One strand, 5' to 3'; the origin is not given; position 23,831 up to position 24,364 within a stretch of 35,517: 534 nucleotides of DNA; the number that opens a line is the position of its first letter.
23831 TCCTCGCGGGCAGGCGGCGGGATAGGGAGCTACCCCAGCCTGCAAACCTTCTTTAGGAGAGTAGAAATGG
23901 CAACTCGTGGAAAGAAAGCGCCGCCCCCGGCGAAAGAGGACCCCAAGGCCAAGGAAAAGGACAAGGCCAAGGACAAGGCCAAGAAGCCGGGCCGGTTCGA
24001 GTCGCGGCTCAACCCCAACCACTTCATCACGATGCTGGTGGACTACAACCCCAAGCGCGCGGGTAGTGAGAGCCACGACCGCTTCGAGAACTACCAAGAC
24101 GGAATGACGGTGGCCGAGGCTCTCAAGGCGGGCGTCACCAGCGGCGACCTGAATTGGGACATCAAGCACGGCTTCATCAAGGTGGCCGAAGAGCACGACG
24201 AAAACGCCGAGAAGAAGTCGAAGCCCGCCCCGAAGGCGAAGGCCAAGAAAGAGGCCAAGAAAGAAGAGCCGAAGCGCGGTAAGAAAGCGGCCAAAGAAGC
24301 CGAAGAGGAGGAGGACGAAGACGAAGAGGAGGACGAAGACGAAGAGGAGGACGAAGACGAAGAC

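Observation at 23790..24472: Protein with 45 consecutive Asp/Glu residues flanked by Lys-rich blocks, driven by its own near-consensus promoter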

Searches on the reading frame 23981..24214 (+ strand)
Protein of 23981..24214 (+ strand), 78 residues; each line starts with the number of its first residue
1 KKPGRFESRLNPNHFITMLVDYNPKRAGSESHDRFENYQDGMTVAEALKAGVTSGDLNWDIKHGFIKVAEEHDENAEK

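Call 12: find_homologous_proteins(query=window:23981-24214:+, max_evalue=0.01)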
Query seq(78 aa): no candidate shares three 5-residue words with the query. No homologue found.

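Call 20: search_solved_structures(query=window:23981-24214:+, max_evalue=10, show_alignments=2)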
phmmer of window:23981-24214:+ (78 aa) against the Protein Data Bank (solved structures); distinct sequences matched with E-value up to 10: 1.
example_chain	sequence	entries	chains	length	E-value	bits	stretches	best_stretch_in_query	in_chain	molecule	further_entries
3kff_A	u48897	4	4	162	0.42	14.7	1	37-73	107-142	Major urinary protein 4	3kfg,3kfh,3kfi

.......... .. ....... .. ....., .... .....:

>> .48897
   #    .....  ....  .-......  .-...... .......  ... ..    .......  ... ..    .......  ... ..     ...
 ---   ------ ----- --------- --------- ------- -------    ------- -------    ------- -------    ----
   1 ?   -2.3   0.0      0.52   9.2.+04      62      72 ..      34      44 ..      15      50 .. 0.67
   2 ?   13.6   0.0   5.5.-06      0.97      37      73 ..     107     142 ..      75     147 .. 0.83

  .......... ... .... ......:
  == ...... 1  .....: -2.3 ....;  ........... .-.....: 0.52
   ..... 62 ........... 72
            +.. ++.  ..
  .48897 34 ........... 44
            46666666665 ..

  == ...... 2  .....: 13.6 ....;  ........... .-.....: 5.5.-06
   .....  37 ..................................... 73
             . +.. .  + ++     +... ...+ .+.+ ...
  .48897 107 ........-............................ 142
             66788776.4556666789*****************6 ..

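Call 21: search_protein_representatives(protein=window:23981-24214:+)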
Query: 78 residues. Proteins with E-value up to 0.001 (for the whole library): 1835; up to 1e-10: 118; up to 1e-30: 0. The best 150 are listed.
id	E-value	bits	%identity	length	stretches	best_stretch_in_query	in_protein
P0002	4.4e-24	100.5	45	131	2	15-68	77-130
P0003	1.2e-23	99.1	66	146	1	9-78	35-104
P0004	1.6e-23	98.7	67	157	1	12-78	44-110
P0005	1.6e-21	92.3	64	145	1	9-77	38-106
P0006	4.1e-21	91.1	34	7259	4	4-45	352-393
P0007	1.9e-20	89.0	60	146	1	7-78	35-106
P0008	5.5e-19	84.3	66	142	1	13-70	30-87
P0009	3.6e-16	75.4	39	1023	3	8-69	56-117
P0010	1.3e-15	73.6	54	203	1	2-72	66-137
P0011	1.5e-15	73.4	61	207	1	6-69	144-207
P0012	2.9e-15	72.5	55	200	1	13-72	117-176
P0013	4.3e-15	71.9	54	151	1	6-77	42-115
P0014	8.6e-15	71.0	42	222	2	21-66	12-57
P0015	3.0e-14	69.3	61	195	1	14-69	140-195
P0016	3.0e-14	69.3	60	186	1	11-68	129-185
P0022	1.6e-13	66.9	53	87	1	11-69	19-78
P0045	3.7e-12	62.6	37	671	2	6-67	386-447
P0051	4.9e-12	62.2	32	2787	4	8-47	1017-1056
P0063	1.3e-11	60.9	38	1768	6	6-33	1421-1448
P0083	3.1e-11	59.7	41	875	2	10-68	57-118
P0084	3.1e-11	59.7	47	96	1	15-76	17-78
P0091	4.0e-11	59.3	44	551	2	11-68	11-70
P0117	9.0e-11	58.2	49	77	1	14-68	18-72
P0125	1.6e-10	57.4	35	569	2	4-72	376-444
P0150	3.7e-10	56.3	38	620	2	18-71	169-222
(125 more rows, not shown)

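Call 30: search_protein_families(library=pfam, proteins=[P0051, P0063, P0009, P0083, P0045, P0150, P0125, P0091], max_evalue=0.001)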
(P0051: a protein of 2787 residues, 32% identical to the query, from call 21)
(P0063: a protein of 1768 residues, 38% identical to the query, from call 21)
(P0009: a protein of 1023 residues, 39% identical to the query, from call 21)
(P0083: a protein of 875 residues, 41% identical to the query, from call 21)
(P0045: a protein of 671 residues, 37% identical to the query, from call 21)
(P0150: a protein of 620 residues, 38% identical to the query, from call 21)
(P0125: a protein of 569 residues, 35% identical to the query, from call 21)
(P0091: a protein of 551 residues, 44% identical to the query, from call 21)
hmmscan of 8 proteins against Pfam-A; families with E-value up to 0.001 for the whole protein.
P0051 (2787 aa): 11 families
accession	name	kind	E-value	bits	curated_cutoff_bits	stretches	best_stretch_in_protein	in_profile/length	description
PF22544.2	HYDIN_VesB_CFA65-like_Ig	-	9.8e-111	363.1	25.5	8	2105-2192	9-89/100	HYDIN/CFA65/VesB-like, Ig-like domain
PF22073.2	Cep192_D4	-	9.9e-109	357.9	35.5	2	2107-2187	12-92/112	Cep192 domain 4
PF15780.11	ASH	-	3.1e-53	178.4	27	1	2103-2193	11-94/98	Abnormal spindle-like microcephaly-assoc'd, ASPM-SPD-2-Hydin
PF07610.17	DUF1573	-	5e-31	107.1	26.1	0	1532-1567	4-39/98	Protein of unknown function (DUF1573)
PF24507.1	Ig_CFAP65_4th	-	1.1e-24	87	27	0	2046-2078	33-64/76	CFAP65, fourth Ig-like domain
PF25596.1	CPSase_L_D1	-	5.4e-08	33.1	27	0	1812-1855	25-68/118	Carbamoyl phosphate synthase preATP-grasp domain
PF23277.2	Ig_Dlec1_1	-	9.5e-08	32.6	29.7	0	1348-1392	49-90/105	Deleted in lung and esophageal cancer protein 1 Ig domain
PF21310.3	OCRL-like_ASH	-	4.9e-06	27.1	27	0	1306-1332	5-31/109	Inositol polyphosphate 5-phosphatase OCRL-like, ASH domain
PF22064.2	Cep192_D2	-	8.8e-06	26.5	27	0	2216-2241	10-35/154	Cep192 domain 2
PF22065.2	Cep192_D7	-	1.8e-05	25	27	0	1244-1273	72-101/125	Cep192 domain 7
PF25249.1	Ig_CFAP65_7th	-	0.00062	20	28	0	2502-2543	55-96/120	CFAP65, seventh Ig-like domain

P0063 (1768 aa): 26 families (the best 25 are shown)
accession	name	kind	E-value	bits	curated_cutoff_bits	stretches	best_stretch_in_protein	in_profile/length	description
PF22073.2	Cep192_D4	-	1e-190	621.9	35.5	15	1262-1362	3-111/112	Cep192 domain 4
PF15780.11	ASH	-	8.7e-138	449.6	27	15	733-815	11-93/98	Abnormal spindle-like microcephaly-assoc'd, ASPM-SPD-2-Hydin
PF22544.2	HYDIN_VesB_CFA65-like_Ig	-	6.8e-128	418.2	25.5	15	727-823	1-97/100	HYDIN/CFA65/VesB-like, Ig-like domain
PF07610.17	DUF1573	-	6.9e-88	289.4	26.1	6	730-825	2-96/98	Protein of unknown function (DUF1573)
PF24798.1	Ig-CFAP74_4th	-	1.1e-66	221.4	28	1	838-934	2-95/95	CFAP74 forth Ig-like domain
PF12371.14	TMEM131_like_N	-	8.3e-56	186.6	28.8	1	397-478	1-82/84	Transmembrane protein 131-like N-terminal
PF24507.1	Ig_CFAP65_4th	-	4e-47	158.9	27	0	1317-1362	33-76/76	CFAP65, fourth Ig-like domain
PF22066.2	Cep192_D8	-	1.8e-44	150.5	33.5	0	179-269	12-98/101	Cep192 domain 8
PF22067.2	Cep192_D3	-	8.6e-43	144.9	27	0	298-373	9-83/99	Cep192 domain 3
PF22064.2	Cep192_D2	-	1.5e-34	119.9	27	0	944-1008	6-77/154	Cep192 domain 2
PF00927.28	Transglut_C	-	1.6e-31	109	26.6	0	319-370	32-86/106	Transglutaminase family, C-terminal ig like domain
PF24499.1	Ig_TMEM131L_4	-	1e-29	104.1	27.8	0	167-263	37-129/136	TMEM131L fourth Ig-like domain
PF14874.12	PapD-like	-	5.4e-26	91.2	27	0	833-867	2-36/102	Flagellar-associated PapD-like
PF21633.3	MOV-10_Ig-like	-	6e-22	78.5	27.4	0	628-697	28-97/126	Helicase MOV-10, Ig-like domain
PF24501.1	Ig_TMEM131L_5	-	1.4e-18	66.8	27.8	0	862-904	2-48/66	TMEM131L fifth Ig-like domain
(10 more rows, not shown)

P0009 (1023 aa): 1 family
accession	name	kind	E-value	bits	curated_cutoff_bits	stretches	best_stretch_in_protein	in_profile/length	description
PF03496.20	ADPrib_exo_Tox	-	1.5e-11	44.4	23.4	1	846-1000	15-180/196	ADP-ribosyltransferase exoenzyme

P0083 (875 aa): 1 family
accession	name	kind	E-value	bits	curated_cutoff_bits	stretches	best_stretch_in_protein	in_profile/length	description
PF03496.20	ADPrib_exo_Tox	-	1.1e-12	48.1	23.4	1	692-853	10-180/196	ADP-ribosyltransferase exoenzyme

P0045 (671 aa): 2 families
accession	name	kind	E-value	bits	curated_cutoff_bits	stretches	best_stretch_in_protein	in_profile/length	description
PF00628.35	PHD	-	3.9e-06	27.2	24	1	93-132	3-47/47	PHD-finger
PF22908.2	PHD_NSD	-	5e-06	27.2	23.9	1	142-180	5-42/57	Histone-lysine N-methyltransferase NSD-like, PHD zinc finger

P0150 (620 aa): 1 family
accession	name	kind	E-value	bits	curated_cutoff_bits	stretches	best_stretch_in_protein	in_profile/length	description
PF08962.16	Rv2632c-like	-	0.00043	20.6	25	1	205-250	19-65/82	Rv2632c-like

P0125 (569 aa): 1 family
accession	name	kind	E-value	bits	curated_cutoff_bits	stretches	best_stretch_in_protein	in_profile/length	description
PF00628.35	PHD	-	0.00036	20.9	24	1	104-146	1-47/47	PHD-finger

P0091 (551 aa): 1 family
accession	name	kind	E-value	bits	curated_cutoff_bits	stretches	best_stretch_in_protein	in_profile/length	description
PF03496.20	ADPrib_exo_Tox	-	4.6e-12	46.1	23.4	1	374-525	16-175/196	ADP-ribosyltransferase exoenzyme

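Call 42: list_cluster_members(proteins=[P0003, P0005, P0010, P0009, P0045, P0011, P0015, P0022, P0117, P0014])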
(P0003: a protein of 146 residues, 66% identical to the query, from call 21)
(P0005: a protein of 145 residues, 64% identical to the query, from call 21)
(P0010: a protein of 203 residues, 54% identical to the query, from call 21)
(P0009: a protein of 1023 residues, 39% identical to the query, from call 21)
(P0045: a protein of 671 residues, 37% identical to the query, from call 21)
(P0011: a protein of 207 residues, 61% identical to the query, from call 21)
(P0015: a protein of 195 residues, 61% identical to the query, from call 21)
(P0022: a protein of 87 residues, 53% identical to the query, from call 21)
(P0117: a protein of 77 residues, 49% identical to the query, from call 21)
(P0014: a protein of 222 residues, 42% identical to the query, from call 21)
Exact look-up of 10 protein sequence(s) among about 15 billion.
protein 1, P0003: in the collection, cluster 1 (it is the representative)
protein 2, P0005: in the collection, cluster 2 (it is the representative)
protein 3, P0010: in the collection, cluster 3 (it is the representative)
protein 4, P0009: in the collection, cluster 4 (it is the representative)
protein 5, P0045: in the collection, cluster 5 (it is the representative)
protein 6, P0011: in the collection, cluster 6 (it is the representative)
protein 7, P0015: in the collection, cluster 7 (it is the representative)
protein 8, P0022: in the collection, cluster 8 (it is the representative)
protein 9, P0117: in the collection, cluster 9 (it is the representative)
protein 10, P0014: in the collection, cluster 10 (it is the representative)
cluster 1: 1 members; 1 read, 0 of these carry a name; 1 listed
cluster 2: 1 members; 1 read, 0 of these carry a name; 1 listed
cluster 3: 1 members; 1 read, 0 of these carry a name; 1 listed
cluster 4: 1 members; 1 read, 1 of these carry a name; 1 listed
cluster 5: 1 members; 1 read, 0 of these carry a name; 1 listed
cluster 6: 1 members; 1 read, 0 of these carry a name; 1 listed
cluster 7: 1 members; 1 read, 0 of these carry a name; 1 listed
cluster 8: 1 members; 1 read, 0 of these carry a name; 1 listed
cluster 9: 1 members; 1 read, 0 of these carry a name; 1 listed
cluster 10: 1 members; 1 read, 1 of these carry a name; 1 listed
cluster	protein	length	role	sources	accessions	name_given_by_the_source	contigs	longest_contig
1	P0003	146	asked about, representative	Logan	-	-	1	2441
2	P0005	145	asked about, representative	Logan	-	-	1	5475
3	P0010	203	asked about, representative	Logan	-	-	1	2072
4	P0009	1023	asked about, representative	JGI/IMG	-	hypothetical protein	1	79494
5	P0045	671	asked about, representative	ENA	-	-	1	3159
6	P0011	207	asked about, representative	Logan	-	-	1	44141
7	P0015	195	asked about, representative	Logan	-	-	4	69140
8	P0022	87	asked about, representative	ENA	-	-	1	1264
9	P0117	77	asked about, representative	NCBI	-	-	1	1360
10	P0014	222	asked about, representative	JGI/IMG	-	hypothetical protein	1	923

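Call 77: search_protein_families(library=ncbifam, proteins=[P0015, P0011, P0022, P0009], max_evalue=0.01)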
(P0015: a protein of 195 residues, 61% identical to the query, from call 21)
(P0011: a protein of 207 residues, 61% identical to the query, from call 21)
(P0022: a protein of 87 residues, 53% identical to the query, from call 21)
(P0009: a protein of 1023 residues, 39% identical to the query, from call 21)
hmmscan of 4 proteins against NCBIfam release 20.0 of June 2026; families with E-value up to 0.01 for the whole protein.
P0015 (195 aa): 0 families

P0011 (207 aa): 0 families

P0022 (87 aa): 0 families

P0009 (1023 aa): 0 families

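Call 78: search_protein_families(library=padloc, proteins=[P0015, P0011, P0009], max_evalue=0.01)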
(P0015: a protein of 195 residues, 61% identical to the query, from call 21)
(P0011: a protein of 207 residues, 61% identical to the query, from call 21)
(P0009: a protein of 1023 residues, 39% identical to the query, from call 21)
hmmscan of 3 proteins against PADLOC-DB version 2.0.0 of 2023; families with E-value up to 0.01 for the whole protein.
P0015 (195 aa): 0 families

P0011 (207 aa): 0 families

P0009 (1023 aa): 0 families

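Call 89: find_encoding_contigs(protein=P0084, flank=6000, max_places=3)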
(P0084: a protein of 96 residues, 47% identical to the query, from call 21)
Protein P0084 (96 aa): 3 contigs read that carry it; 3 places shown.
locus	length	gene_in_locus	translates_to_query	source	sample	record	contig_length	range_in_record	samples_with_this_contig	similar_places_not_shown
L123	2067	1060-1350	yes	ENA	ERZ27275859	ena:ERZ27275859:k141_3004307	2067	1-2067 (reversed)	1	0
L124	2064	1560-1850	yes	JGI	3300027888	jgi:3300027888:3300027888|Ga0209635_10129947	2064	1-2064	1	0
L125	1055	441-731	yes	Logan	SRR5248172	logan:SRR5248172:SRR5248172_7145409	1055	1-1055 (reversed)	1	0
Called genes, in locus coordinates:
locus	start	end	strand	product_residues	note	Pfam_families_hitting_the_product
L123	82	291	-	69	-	-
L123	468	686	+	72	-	-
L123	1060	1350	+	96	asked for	-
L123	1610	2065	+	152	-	?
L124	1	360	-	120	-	?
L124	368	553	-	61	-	-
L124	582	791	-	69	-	-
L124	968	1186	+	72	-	-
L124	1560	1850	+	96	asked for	-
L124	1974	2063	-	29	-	?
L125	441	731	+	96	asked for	-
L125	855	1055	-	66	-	?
